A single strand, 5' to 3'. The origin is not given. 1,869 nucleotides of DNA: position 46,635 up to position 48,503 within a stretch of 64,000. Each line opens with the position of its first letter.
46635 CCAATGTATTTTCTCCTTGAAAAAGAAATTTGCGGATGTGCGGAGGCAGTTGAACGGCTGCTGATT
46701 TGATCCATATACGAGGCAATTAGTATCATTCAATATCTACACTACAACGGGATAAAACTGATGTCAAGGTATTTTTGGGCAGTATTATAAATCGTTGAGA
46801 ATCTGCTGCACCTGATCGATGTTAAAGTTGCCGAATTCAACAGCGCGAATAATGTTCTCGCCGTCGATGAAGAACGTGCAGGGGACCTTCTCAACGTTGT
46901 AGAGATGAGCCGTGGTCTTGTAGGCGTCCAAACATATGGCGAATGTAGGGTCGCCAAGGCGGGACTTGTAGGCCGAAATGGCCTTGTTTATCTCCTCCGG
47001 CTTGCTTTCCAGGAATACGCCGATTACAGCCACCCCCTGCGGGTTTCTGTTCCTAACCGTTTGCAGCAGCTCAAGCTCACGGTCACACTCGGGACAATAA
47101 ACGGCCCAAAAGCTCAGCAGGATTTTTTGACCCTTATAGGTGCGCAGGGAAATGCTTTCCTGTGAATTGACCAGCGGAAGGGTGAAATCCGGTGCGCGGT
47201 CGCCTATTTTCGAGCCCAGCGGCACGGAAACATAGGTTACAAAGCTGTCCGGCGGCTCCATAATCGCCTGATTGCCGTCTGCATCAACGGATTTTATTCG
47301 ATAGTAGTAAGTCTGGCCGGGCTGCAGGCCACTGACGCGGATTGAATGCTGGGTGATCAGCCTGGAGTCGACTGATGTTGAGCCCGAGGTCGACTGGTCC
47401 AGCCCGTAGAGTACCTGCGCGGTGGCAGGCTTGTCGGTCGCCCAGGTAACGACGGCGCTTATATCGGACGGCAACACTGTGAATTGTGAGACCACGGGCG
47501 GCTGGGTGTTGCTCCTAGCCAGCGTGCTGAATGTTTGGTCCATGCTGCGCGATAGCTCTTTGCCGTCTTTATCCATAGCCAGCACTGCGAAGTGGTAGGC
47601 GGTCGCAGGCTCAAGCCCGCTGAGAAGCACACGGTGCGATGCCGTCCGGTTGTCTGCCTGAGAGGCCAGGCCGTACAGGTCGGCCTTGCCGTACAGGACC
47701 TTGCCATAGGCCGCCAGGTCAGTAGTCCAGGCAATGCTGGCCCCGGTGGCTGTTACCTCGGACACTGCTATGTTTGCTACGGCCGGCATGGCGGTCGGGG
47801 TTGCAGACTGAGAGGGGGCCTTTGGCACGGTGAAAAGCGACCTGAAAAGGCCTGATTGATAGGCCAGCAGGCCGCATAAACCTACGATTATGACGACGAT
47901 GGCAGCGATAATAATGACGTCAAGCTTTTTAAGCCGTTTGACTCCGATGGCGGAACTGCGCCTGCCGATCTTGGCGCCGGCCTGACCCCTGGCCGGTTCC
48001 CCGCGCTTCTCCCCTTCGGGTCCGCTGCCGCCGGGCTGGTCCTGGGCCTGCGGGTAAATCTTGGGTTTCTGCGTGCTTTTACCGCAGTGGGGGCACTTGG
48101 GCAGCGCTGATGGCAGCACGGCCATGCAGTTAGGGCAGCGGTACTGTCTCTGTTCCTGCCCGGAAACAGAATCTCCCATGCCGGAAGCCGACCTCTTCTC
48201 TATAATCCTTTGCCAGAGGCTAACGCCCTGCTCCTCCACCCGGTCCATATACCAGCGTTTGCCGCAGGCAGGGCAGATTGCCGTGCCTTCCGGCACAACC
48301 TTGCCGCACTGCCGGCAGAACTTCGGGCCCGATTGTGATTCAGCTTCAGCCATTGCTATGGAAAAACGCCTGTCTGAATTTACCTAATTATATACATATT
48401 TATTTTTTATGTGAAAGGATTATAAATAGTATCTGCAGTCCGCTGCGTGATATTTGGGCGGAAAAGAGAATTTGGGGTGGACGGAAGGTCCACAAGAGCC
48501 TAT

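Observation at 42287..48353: Tandem array of four paralogous zinc-ribbon / TM / FN3-like / TlpA-like thioredoxin membrane proteins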

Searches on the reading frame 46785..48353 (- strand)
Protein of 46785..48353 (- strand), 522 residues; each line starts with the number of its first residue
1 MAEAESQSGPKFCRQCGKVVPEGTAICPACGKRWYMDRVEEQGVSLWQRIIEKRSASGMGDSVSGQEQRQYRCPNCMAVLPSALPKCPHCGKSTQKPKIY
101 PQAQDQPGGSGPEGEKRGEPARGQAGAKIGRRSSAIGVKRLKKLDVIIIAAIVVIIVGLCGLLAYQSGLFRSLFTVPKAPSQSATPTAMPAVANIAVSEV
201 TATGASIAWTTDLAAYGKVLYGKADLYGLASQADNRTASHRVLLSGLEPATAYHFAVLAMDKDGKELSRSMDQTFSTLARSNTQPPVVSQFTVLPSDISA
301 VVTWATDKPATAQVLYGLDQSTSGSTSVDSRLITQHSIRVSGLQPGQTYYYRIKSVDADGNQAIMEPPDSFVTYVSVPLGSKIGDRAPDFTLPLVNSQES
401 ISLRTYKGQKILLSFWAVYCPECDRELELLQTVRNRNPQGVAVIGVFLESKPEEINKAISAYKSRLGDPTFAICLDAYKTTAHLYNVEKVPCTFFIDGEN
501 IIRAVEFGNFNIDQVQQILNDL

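Call 3: search_protein_families(library=pfam, proteins=[window:46785-48353:-], max_evalue=0.1)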
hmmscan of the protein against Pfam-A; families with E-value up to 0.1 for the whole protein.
window:46785-48353:- (522 aa): 22 families
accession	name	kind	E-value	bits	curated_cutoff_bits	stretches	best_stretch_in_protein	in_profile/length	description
PF00578.27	AhpC-TSA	-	2.6e-18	66.6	26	1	383-504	1-123/124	AhpC/TSA family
PF16656.11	Pur_ac_phosph_N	-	8.2e-17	62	30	2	299-371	14-91/93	Purple acid Phosphatase, N-terminal domain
PF08534.16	Redoxin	-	2.2e-13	50.7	26.6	1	383-512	2-138/148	Redoxin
PF00041.27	fn3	-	1.1e-11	45.1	25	2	191-266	2-75/84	Fibronectin type III domain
PF13905.12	Thioredoxin_8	-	1.7e-06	28.7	27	1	409-499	2-91/94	Thioredoxin-like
PF16655.11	PhoD_N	-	2.1e-06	28.6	30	1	322-358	45-78/90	PhoD-like phosphatase, N-terminal domain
PF12773.13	DZR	-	2.2e-06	28.2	27.3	2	13-91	1-45/45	Double zinc ribbon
PF10571.15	UPF0547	-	2.2e-05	24.9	29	1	73-91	3-21/26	Uncharacterised protein family UPF0547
PF13248.11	Zn_ribbon_3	-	3.8e-05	23.4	27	1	71-92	3-24/26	zinc-ribbon domain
PF13098.12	Thioredoxin_2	-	5.9e-05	23.8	27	1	407-503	4-89/104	Thioredoxin-like domain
PF18912.6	DZR_2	-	0.00014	22.1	27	2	10-33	7-30/56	Double zinc ribbon domain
PF07191.17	Zn_ribbon_6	-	0.00021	21.7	25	0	66-96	12-41/67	Double zinc ribbon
PF13240.11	Zn_Ribbon_1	-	0.00025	21.2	25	1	12-32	1-21/23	zinc-ribbon domain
PF25059.1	FN3_DSCAM-DSCAML_C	-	0.00028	21.6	39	1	233-279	38-81/89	DSCAM/DSCAML C-terminal Fn3-like domain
PF25788.1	Ig_Rha78A_N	-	0.00038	21.1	27.4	0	321-373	43-101/105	Rha78A-like, N-terminal immunoglobulin domain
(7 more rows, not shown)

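Call 4: search_protein_families(library=ncbifam, proteins=[window:46785-48353:-], max_evalue=0.1)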
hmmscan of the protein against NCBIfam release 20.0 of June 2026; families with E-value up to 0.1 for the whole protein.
window:46785-48353:- (522 aa): 17 families
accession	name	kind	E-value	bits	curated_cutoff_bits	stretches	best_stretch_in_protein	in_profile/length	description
NF002854.0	PRK03147.1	subfamily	1.3e-18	67.5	170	1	382-521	37-171/176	thiol-disulfide oxidoreductase ResA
NF041202.1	StoA_CxxC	exception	2e-12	47.3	210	1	406-517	50-159/163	endospore biogenesis thiol-disulfide oxidoreductase StoA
NF041054.1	WAxxUGC_long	equivalog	2.5e-11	43.5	300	1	386-504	83-197/354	ResA-like WAxxUGC motif-containing protein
TIGR00385.1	dsbE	subfamily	1.3e-10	41.2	123.15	1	404-517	59-165/173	DsbE family thiol:disulfide interchange protein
NF041611.1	exoglucan_CbhB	equivalog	1.1e-09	36.9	1950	1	181-381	701-894/997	exoglucanase CbhB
NF011941.0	PRK15412.1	equivalog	1.3e-09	37.8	359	1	406-512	66-165/185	thiol:disulfide interchange protein DsbE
TIGR02661.1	MauD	equivalog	4.3e-07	29.6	188.6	1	379-509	44-166/189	methylamine dehydrogenase accessory protein MauD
NF010625.0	PRK14018.1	equivalog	5.3e-06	25.2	522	1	407-520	55-170/521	bifunctional peptide-methionine (S)-S-oxide reductase MsrA/peptide-methionine (R)-S-oxide reductase MsrB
NF006960.0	PRK09437.1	equivalog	0.00062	19.7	140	1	382-449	5-73/156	thioredoxin-dependent thiol peroxidase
NF045522.1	MXAN_2561_fam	equivalog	0.001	18.6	150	1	285-363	171-248/304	MXAN_2561 family MXYO-CTERM-anchored protein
NF047696.1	ThlDiSintTplARhiz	equivalog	0.0018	18.1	230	1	399-448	88-138/219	thiol:disulfide interchange protein TlpA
NF038285.1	deiodinase_rel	hypoth_equivalog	0.0065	16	250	1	378-447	173-243/347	deiodinase family protein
NF047912.1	ECs_2282_CxxC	subfamily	0.0089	15.9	37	0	86-105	29-48/60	ECs_2282 family putative zinc-binding protein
NF011683.0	PRK15103.1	equivalog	0.014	14.5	562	1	45-94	195-245/421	membrane integrity-associated transporter subunit PqiA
NF049953.1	ribbon_DG_selen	exception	0.015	15.2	130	1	60-91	137-168/172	zinc ribbon-containing (seleno)protein DG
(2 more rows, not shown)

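Call 8: find_homologous_proteins(query=window:46785-48353:-)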
Query window:46785-48353:- (522 aa): 81 proteins with E <= 0.001 among 8000 candidates.
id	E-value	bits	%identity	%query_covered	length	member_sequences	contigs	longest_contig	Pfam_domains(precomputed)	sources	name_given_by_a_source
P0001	6.4e-212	723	60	100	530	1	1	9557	PF12773.14,PF08534.17,PF13905.13,PF13098.14,PF00578.28,PF10571.16,PF00041.28,PF16656.12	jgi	jgi:peroxiredoxin/RNA polymerase subunit RPABC4/transcription elongation factor Spt4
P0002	1.3e-209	715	59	100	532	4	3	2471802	PF13240.12,PF12773.14,PF08534.17,PF13905.13,PF13098.14,PF00578.28,PF00041.28,PF13248.12,PF16656.12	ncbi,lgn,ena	ncbi:MAG: redoxin domain-containing protein [Dehalococcoidia bacterium]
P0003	5.8e-205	700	58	100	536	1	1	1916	PF13240.12,PF12773.14,PF08534.17,PF13905.13,PF00578.28,PF00041.28,PF13248.12,PF16656.12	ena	-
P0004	5.9e-202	690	59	100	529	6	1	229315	PF16655.13,PF13240.12,PF12773.14,PF08534.17,PF13905.13,PF13098.14,PF00578.28,PF10571.16,PF00041.28,PF13248.12,PF16656.12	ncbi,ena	-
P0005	1.5e-199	682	60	97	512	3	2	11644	PF08534.17,PF13905.13,PF13098.14,PF00578.28,PF00041.28,PF16656.12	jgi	jgi:peroxiredoxin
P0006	2.3e-198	678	57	100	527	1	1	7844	PF12773.14,PF08534.17,PF13905.13,PF00578.28,PF00041.28,PF16656.12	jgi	jgi:peroxiredoxin/RNA polymerase subunit RPABC4/transcription elongation factor Spt4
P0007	2.1e-196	671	58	100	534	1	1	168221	PF13240.12,PF12773.14,PF08534.17,PF13905.13,PF00578.28,PF00041.28,PF16656.12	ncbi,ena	-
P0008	1.1e-193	663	57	100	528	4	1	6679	PF13240.12,PF12773.14,PF08534.17,PF13905.13,PF00578.28,PF10571.16,PF00041.28,PF16656.12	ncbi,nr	ncbi:MAG: redoxin domain-containing protein [Chloroflexi bacterium]|nr:redoxin domain-containing pro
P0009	1.2e-193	662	56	100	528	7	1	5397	PF12773.14,PF08534.17,PF13905.13,PF00578.28,PF00041.28,PF16656.12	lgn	-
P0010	1.8e-193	662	57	100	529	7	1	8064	PF08534.17,PF13905.13,PF00578.28,PF00041.28,PF16656.12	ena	-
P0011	2.9e-193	661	55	100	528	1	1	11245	PF13240.12,PF12773.14,PF08534.17,PF13905.13,PF00578.28,PF00041.28,PF13248.12,PF16656.12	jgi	jgi:peroxiredoxin/RNA polymerase subunit RPABC4/transcription elongation factor Spt4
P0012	4.3e-193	661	60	93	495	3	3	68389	PF08534.17,PF13905.13,PF13098.14,PF00578.28,PF00041.28,PF16656.12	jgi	jgi:peroxiredoxin/uncharacterized OB-fold protein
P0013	8.1e-193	660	57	100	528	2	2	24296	PF13240.12,PF12773.14,PF08534.17,PF13905.13,PF00578.28,PF10571.16,PF00041.28,PF16656.12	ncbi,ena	-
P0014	8.5e-193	660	56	100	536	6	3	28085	PF12773.14,PF08534.17,PF13905.13,PF00578.28,PF00041.28,PF16656.12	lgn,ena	-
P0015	1.1e-192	659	56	100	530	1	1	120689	PF12773.14,PF08534.17,PF13905.13,PF00578.28,PF00041.28,PF16656.12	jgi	jgi:peroxiredoxin/RNA polymerase subunit RPABC4/transcription elongation factor Spt4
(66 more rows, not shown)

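Call 10: find_encoding_contigs(protein=P0002, flank=10000, max_places=2)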
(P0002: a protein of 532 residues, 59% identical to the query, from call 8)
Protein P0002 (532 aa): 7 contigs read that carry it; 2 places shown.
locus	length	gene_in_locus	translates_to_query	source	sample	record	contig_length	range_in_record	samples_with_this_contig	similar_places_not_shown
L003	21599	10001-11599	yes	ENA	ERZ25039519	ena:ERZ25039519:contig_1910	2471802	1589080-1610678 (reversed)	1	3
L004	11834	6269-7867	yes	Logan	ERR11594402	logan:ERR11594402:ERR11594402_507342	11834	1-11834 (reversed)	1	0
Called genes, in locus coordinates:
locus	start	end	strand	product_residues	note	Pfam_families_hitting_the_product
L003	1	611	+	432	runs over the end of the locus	PF01523:PmbA_TldD_1st (weak), PF19289:PmbA_TldD_3rd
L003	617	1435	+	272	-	PF09754:PAC2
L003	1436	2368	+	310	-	PF02985:HEAT (faint), PF13513:HEAT_EZ (faint), PF13646:HEAT_2 (weak), PF03130:HEAT_PBS (faint), PF13646:HEAT_2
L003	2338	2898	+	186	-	PF13302:Acetyltransf_3, PF00583:Acetyltransf_1, PF13523:Acetyltransf_8 (weak)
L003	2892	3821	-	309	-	PF17284:Spermine_synt_N (weak), PF01564:Spermine_synth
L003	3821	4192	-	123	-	PF02675:AdoMet_dc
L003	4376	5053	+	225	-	-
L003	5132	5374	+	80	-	PF09413:DUF2007 (weak)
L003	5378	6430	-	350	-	PF13500:AAA_26, PF07085:DRTGG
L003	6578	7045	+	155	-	PF03449:GreA_GreB_N, PF01272:GreA_GreB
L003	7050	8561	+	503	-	PF01336:tRNA_anti-codon, PF00152:tRNA-synt_2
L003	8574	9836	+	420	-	PF02403:Seryl_tRNA_N, PF00587:tRNA-synt_2b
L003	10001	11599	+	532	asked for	PF12773:DZR (faint), PF13240:Zn_Ribbon_1 (faint), PF13248:Zn_ribbon_3 (faint), PF16656:Pur_ac_phosph_N, PF00578:AhpC-TSA, PF08534:Redoxin, PF13098:Thioredoxin_2 (weak), PF13905:Thioredoxin_8, +1 more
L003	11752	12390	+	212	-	-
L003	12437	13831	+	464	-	PF16656:Pur_ac_phosph_N (weak), PF00578:AhpC-TSA, PF08534:Redoxin, PF00085:Thioredoxin, PF13098:Thioredoxin_2 (faint), PF13905:Thioredoxin_8 (weak)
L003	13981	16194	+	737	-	PF12773:DZR (faint), PF17032:Zn_ribbon_15 (faint), PF13240:Zn_Ribbon_1 (weak), PF13248:Zn_ribbon_3 (weak), PF13240:Zn_Ribbon_1 (weak), PF00041:fn3 (weak), PF00578:AhpC-TSA, PF08534:Redoxin, +1 more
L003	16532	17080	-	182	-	PF03729:DUF308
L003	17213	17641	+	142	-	-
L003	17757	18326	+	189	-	PF04893:Yip1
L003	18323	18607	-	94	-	PF03992:ABM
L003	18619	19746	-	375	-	PF00753:Lactamase_B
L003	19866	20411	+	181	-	-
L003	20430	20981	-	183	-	PF22785:Tc-R-P, PF22784:PTP-SAK (weak), PF00782:DSPc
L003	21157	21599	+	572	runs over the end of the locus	PF00682:HMGL-like, PF02436:PYC_OADA, PF13375:RnfC_N (faint), PF00364:Biotin_lipoyl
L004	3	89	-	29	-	?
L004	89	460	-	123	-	PF02675:AdoMet_dc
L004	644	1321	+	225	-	-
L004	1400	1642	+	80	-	PF09413:DUF2007 (weak)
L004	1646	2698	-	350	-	PF13500:AAA_26, PF07085:DRTGG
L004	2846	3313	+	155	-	PF03449:GreA_GreB_N, PF01272:GreA_GreB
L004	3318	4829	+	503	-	PF01336:tRNA_anti-codon, PF00152:tRNA-synt_2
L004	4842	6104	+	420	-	PF02403:Seryl_tRNA_N, PF00587:tRNA-synt_2b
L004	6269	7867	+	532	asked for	PF12773:DZR (faint), PF13240:Zn_Ribbon_1 (faint), PF13248:Zn_ribbon_3 (faint), PF16656:Pur_ac_phosph_N, PF00578:AhpC-TSA, PF08534:Redoxin, PF13098:Thioredoxin_2 (weak), PF13905:Thioredoxin_8, +1 more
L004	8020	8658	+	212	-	-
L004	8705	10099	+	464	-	PF16656:Pur_ac_phosph_N (weak), PF00578:AhpC-TSA, PF08534:Redoxin, PF00085:Thioredoxin, PF13098:Thioredoxin_2 (faint), PF13905:Thioredoxin_8 (weak)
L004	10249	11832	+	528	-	?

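Call 11: find_encoding_contigs(protein=P0015, flank=10000, max_places=2)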
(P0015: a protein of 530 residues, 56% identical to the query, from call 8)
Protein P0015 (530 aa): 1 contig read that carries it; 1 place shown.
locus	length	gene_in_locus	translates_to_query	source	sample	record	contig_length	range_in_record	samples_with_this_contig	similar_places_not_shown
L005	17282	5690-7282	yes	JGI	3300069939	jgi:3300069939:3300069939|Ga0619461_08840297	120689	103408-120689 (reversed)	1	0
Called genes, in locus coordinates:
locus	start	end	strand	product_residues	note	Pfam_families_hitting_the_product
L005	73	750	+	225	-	-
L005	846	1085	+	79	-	-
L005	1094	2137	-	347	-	PF01656:CbiA (weak), PF13500:AAA_26, PF07085:DRTGG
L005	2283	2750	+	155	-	PF03449:GreA_GreB_N, PF01272:GreA_GreB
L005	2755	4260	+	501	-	PF01336:tRNA_anti-codon, PF00152:tRNA-synt_2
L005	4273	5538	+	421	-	PF02403:Seryl_tRNA_N, PF00587:tRNA-synt_2b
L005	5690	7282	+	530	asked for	PF12773:DZR (faint), PF00041:fn3 (faint), PF16656:Pur_ac_phosph_N, PF00578:AhpC-TSA, PF08534:Redoxin, PF13905:Thioredoxin_8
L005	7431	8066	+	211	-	-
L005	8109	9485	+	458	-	PF16656:Pur_ac_phosph_N (weak), PF08534:Redoxin, PF00578:AhpC-TSA, PF00085:Thioredoxin (weak), PF13098:Thioredoxin_2 (faint), PF13905:Thioredoxin_8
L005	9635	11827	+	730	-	PF12773:DZR (faint), PF17032:Zn_ribbon_15 (faint), PF13240:Zn_Ribbon_1 (weak), PF13248:Zn_ribbon_3 (weak), PF13240:Zn_Ribbon_1 (weak), PF16656:Pur_ac_phosph_N (weak), PF00578:AhpC-TSA, PF08534:Redoxin, +3 more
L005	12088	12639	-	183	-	PF03729:DUF308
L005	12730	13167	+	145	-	-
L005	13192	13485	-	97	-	PF13239:2TM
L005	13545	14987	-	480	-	PF02629:CoA_binding, PF13380:CoA_binding_2, PF13607:Succ_CoA_lig, PF19045:Ligase_CoA_2 (weak)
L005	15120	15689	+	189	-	PF04893:Yip1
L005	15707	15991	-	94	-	PF03992:ABM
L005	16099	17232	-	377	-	PF00753:Lactamase_B, PF23023:Anti-Pycsar_Apyc1 (faint)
